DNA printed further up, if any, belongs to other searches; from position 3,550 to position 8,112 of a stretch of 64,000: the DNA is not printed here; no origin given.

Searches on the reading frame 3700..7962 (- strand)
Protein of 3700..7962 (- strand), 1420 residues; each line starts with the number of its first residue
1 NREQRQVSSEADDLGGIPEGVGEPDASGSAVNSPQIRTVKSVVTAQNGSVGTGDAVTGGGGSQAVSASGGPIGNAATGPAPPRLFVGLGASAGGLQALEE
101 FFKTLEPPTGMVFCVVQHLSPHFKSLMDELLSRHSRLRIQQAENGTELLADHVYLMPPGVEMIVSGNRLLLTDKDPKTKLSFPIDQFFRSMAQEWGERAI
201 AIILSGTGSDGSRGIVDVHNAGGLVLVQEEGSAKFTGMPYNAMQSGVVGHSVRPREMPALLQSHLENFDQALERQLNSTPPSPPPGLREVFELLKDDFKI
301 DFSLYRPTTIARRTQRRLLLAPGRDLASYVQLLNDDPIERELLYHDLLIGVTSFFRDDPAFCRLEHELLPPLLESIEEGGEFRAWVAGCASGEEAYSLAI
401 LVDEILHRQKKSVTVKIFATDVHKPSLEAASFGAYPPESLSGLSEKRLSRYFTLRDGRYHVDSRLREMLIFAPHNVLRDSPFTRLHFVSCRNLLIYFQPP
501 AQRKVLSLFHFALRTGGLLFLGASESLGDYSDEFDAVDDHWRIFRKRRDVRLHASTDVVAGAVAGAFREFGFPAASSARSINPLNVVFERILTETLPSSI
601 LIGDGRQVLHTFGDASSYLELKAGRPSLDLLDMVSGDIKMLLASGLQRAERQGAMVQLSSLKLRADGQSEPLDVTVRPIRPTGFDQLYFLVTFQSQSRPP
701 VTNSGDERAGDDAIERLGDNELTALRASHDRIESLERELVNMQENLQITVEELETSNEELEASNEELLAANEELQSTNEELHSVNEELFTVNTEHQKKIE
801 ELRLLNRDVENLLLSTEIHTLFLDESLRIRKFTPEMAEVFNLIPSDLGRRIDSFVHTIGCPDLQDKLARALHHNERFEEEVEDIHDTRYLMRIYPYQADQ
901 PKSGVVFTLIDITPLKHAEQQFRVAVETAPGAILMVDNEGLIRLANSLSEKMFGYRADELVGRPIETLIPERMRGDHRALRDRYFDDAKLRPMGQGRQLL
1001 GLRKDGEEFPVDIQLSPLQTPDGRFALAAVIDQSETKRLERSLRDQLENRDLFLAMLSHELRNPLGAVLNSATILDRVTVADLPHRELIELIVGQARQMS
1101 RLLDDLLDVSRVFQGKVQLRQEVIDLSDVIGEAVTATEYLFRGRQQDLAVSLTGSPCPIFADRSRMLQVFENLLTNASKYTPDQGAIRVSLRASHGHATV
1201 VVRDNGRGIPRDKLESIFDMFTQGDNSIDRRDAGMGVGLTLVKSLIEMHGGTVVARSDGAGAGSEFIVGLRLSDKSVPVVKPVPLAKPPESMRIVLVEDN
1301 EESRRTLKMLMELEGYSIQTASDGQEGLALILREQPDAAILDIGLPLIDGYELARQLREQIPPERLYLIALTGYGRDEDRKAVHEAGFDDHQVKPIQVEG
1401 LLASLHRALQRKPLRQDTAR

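Call 45: search_protein_families(library=pfam, proteins=[window:3700-7962:-], max_evalue=0.00001)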
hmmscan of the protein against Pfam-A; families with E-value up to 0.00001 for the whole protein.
window:3700-7962:- (1420 aa): 11 families
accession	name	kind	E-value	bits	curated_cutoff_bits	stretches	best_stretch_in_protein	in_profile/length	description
PF01339.22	CheB_methylest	-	3.3e-52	177.1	24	1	86-260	1-173/174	CheB methylesterase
PF01739.24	CheR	-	6.1e-51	173.1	27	1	351-541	2-193/195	CheR methyltransferase, SAM binding domain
PF02518.31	HATPase_c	-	1.4e-25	90.3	26.4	1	1162-1272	2-109/111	Histidine kinase-, DNA gyrase B-, and HSP90-like ATPase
PF13596.12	PAS_10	-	3.3e-24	86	22.1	1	810-913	2-106/106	PAS domain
PF00072.30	Response_reg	-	1.9e-20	73.5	30.2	1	1294-1405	1-110/111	Response regulator receiver domain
PF00989.32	PAS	-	8e-15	55.3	22.6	1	921-1026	2-106/113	PAS fold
PF00512.31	HisKA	-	3.1e-14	53.2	26.9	1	1050-1111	2-62/66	His Kinase A (phospho-acceptor) domain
PF13426.13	PAS_9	-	5.9e-14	52.6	27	1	932-1035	3-103/103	PAS domain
PF08448.16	PAS_4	-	1.6e-11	44.8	23.1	1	927-1037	2-109/110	PAS fold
PF03705.20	CheR_N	-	9.3e-09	35.3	27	1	287-337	3-53/53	CheR methyltransferase, all-alpha domain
PF13188.13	PAS_8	-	3.2e-06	27.3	21.8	0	921-973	2-55/65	PAS domain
